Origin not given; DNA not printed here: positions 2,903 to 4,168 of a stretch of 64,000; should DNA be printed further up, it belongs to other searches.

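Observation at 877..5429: Translationally coupled cassette: class B radical SAM - NPPY methyltransferase - nucleotidyltransferase - class B radical SAM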

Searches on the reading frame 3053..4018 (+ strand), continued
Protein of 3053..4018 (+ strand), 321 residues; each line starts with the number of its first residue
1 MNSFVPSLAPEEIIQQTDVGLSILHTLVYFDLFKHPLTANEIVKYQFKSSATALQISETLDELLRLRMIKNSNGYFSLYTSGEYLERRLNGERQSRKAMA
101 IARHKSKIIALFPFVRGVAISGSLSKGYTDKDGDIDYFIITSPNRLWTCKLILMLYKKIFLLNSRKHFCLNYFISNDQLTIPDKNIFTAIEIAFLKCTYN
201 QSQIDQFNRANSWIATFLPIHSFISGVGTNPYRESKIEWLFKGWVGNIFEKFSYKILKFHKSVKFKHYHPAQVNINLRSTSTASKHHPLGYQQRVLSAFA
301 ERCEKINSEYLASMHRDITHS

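Call 23: search_protein_families(library=pfam, proteins=[L030:14832-15584:+, L030:15588-16685:+, L030:17021-18448:-, L030:18470-19231:-, L030:19301-20737:+, L030:7187-9814:-, L030:5459-6928:-, L004:1922-3172:+, L004:12566-13351:-, L030:13426-14835:+], max_evalue=0.001)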
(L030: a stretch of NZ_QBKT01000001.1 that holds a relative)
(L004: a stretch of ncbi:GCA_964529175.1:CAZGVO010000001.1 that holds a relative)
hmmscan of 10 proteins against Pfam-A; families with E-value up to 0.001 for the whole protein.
L030:14832-15584:+ (250 aa): 10 families
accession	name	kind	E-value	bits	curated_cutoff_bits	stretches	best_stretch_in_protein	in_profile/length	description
PF13847.12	Methyltransf_31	-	3.9e-15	56.3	27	1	76-179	5-113/145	Methyltransferase domain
PF13649.12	Methyltransf_25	-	4.6e-11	43.7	27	1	78-171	1-97/97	Methyltransferase domain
PF08241.18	Methyltransf_11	-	1.5e-09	38.8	21.2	1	79-173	1-93/95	Methyltransferase domain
PF08242.18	Methyltransf_12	-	3.4e-09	37.7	30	1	79-172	1-97/98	Methyltransferase domain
PF13489.12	Methyltransf_23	-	1.4e-08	35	27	1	64-176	11-117/164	Methyltransferase domain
PF05175.20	MTS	-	8e-07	29.3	23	1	72-186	30-149/170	Methyltransferase small domain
PF02390.23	Methyltransf_4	-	9.4e-06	25.6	24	1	77-127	4-57/173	Putative methyltransferase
PF01209.24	Ubie_methyltran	-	5e-05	23.2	20.1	1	64-178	37-154/233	ubiE/COQ5 methyltransferase family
PF24675.1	NpmA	-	0.00024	20.9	60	1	73-145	22-101/214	16S rRNA (adenine(1408)-N(1))-methyltransferase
PF13679.12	Methyltransf_32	-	0.00095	19.6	27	0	64-122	15-77/143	Methyltransferase domain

L030:15588-16685:+ (365 aa): 3 families
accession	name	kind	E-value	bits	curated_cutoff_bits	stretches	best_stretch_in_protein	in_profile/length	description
PF13472.12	Lipase_GDSL_2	-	1.8e-14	55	32.9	1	87-351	1-177/178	GDSL-like Lipase/Acylhydrolase family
PF00657.28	Lipase_GDSL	-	8e-07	29.8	23.6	0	247-357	97-208/208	GDSL-like Lipase/Acylhydrolase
PF07611.17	DUF1574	-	0.00013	21.9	29.1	0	250-345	250-326/342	Protein of unknown function (DUF1574)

L030:17021-18448:- (475 aa): 2 families
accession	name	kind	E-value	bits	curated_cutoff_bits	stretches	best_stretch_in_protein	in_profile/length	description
PF04055.27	Radical_SAM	-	2.4e-18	67.3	29.5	1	192-356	1-164/166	Radical SAM superfamily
PF02310.24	B12-binding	-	5.1e-13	49.3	32.1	1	22-130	14-121/121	B12 binding domain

L030:18470-19231:- (253 aa): 1 family
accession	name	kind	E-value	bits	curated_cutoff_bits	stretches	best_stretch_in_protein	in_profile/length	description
PF00535.33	Glycos_transf_2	-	2.4e-18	67.1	23.3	1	16-176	2-165/168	Glycosyl transferase family 2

L030:19301-20737:+ (478 aa): 1 family
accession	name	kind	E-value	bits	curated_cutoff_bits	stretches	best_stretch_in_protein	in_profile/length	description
PF13231.12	PMT_2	-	4.6e-07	30.6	26.1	1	80-220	17-158/160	Dolichyl-phosphate-mannose-protein mannosyltransferase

L030:7187-9814:- (875 aa): 2 families
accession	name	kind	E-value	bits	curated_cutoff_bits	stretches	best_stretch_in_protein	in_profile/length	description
PF19313.5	DUF5916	-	1.6e-70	238.9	22.6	1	239-871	5-561/572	Domain of unknown function (DUF5916)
PF06452.16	CBM9_1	-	4e-11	43.6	23.4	1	44-198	1-147/185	Carbohydrate family 9 binding domain-like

L030:5459-6928:- (489 aa): 8 families
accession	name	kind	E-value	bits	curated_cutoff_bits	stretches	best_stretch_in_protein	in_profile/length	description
PF07693.20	KAP_NTPase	-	4.5e-30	105.3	20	1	27-300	7-284/293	KAP family P-loop domain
PF24883.2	NPHP3_N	-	3.5e-06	27.7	24.8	0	42-81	21-63/164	Nephrocystin 3, N-terminal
PF13401.12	AAA_22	-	2.2e-05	25.2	27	1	45-200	7-104/130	AAA domain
PF01637.24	ATPase_2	-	6.6e-05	23.3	33.2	1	44-192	21-123/225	ATPase domain predominantly from Archaea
PF13173.12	AAA_14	-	0.00018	22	27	0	44-98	3-57/129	AAA domain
PF13479.12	AAA_24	-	0.00066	20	27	0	45-191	4-76/195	AAA domain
PF13191.12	AAA_16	-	0.00094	20.1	32.6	0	44-192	25-145/167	AAA ATPase domain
PF05673.19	DUF815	-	0.00097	18.8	23.8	0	26-69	33-79/249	Protein of unknown function (DUF815)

L004:1922-3172:+ (416 aa): 0 families

L004:12566-13351:- (261 aa): 0 families

L030:13426-14835:+ (469 aa): 3 families
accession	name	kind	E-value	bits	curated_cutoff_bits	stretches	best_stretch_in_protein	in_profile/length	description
PF04055.27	Radical_SAM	-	4.1e-25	89.3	29.5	1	207-369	1-166/166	Radical SAM superfamily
PF02310.24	B12-binding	-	1.8e-09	37.9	32.1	1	33-139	13-119/121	B12 binding domain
PF19864.5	Radical_SAM_N2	-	5.3e-05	23.1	29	1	78-147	62-128/151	Radical SAM proteins, N-terminal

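Call 36: search_protein_families(library=pfam, proteins=[L029:4966-5736:+, L041:4199-5332:+, L086:15624-16373:+, L042:3093-4505:+, L050:15173-16045:+, L025:16730-17278:+, L040:11243-12322:+, L054:8012-9811:-, L078:17437-18996:+, L027:3916-5487:+], max_evalue=0.01)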
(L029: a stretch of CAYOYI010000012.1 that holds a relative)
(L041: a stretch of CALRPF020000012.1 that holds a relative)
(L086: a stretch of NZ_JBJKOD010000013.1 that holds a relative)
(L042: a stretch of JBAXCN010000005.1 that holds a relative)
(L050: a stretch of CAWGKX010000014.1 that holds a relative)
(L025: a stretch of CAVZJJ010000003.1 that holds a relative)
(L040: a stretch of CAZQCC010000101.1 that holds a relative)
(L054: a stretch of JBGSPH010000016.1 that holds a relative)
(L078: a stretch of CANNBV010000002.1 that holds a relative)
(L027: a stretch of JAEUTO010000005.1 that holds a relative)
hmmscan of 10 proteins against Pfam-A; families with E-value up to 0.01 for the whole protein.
L029:4966-5736:+ (256 aa): 10 families
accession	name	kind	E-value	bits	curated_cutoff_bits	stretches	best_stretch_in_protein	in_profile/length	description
PF13847.12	Methyltransf_31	-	2.3e-15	57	27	1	80-199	5-129/145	Methyltransferase domain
PF13649.12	Methyltransf_25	-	2.2e-12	48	27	1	82-173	1-97/97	Methyltransferase domain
PF13489.12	Methyltransf_23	-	1.3e-11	45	27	1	64-190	6-125/164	Methyltransferase domain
PF08241.18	Methyltransf_11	-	2.1e-09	38.3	21.2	1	84-175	2-93/95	Methyltransferase domain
PF08242.18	Methyltransf_12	-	4.8e-09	37.3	30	1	83-174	1-97/98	Methyltransferase domain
PF05175.20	MTS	-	4.5e-07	30.1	23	1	75-178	28-139/170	Methyltransferase small domain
PF08003.17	Methyltransf_9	-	0.00035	20.1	23.8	1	50-116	94-153/315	Protein of unknown function (DUF1698)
PF13679.12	Methyltransf_32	-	0.0023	18.3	27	1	70-120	17-72/143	Methyltransferase domain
PF00891.24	Methyltransf_2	-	0.0061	16.4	22.3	1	76-181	60-168/210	O-methyltransferase domain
PF06325.19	PrmA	-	0.0099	15.8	22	0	71-160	156-244/296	Ribosomal protein L11 methyltransferase (PrmA)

L041:4199-5332:+ (377 aa): 1 family
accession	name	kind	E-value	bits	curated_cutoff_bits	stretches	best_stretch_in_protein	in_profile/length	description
PF18885.6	DUF5648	-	0.0022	18.6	25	1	123-190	56-120/134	Domain of unknown function (DUF5648)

L086:15624-16373:+ (249 aa): 1 family
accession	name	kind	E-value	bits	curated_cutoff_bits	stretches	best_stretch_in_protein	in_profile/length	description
PF00535.33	Glycos_transf_2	-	1.1e-18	68.2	23.3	1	9-170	2-166/168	Glycosyl transferase family 2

L042:3093-4505:+ (470 aa): 2 families
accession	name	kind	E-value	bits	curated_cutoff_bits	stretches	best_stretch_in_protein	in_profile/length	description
PF13231.12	PMT_2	-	4e-08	34.1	26.1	1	70-215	12-157/160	Dolichyl-phosphate-mannose-protein mannosyltransferase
PF14897.12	EpsG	-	0.0079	15.8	30.1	0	13-355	3-304/326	EpsG family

L050:15173-16045:+ (290 aa): 1 family
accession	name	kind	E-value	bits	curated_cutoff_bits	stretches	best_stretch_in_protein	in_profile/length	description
PF19089.6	DUF5777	-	2.1e-77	260.2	23.1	1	39-284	1-247/247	Membrane bound beta barrel domain (DUF5777)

L025:16730-17278:+ (182 aa): 1 family
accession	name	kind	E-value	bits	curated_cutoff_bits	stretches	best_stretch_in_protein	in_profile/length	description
PF04264.18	YceI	-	1.4e-14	55.2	23.7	1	53-174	40-148/150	YceI-like domain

L040:11243-12322:+ (359 aa): 2 families
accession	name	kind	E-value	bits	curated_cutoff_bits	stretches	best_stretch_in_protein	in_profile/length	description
PF04055.27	Radical_SAM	-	7e-17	62.5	29.5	1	31-195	5-165/166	Radical SAM superfamily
PF13186.11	SPASM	-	1.2e-10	42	21.5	1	291-355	1-66/67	Iron-sulfur cluster-binding domain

L054:8012-9811:- (599 aa): 9 families
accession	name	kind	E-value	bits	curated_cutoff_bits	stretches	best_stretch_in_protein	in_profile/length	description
PF04932.20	Wzy_C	-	1.4e-19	70.8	31.7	1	195-347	3-145/149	O-Antigen ligase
PF07719.23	TPR_2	-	1.6e-07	31.4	27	1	519-551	2-34/34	Tetratricopeptide repeat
PF00515.34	TPR_1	-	4.6e-07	29.8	27.8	1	520-551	3-34/34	Tetratricopeptide repeat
PF13176.12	TPR_7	-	0.0032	17.9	27.9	0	521-543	2-24/36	Tetratricopeptide repeat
PF13398.12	Peptidase_M50B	-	0.0032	17.6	26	1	166-244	73-151/201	Peptidase M50B-like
PF14559.12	TPR_19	-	0.0033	18.1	25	1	531-588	4-61/68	Tetratricopeptide repeat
PF13174.12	TPR_6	-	0.0042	18.1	26.3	0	523-550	5-32/33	Tetratricopeptide repeat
PF13428.12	TPR_14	-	0.0065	17.5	23.5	0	524-558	7-41/44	Tetratricopeptide repeat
PF13424.12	TPR_12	-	0.0075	16.9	30.1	0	494-543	13-70/77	Tetratricopeptide repeat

L078:17437-18996:+ (519 aa): 1 family
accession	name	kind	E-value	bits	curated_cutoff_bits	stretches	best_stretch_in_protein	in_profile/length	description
PF09594.16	GT87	-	1.3e-21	77.9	25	1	78-280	4-200/237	Glycosyltransferase family 87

L027:3916-5487:+ (523 aa): 1 family
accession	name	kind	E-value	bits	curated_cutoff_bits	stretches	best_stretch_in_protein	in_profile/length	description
PF09594.16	GT87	-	4e-22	79.6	25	1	94-319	4-223/237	Glycosyltransferase family 87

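Call 37: search_protein_families(library=padloc, proteins=[window:3053-4018:+], max_evalue=0.001)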
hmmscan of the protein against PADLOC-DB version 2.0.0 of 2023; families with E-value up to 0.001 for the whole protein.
window:3053-4018:+ (321 aa): 0 families
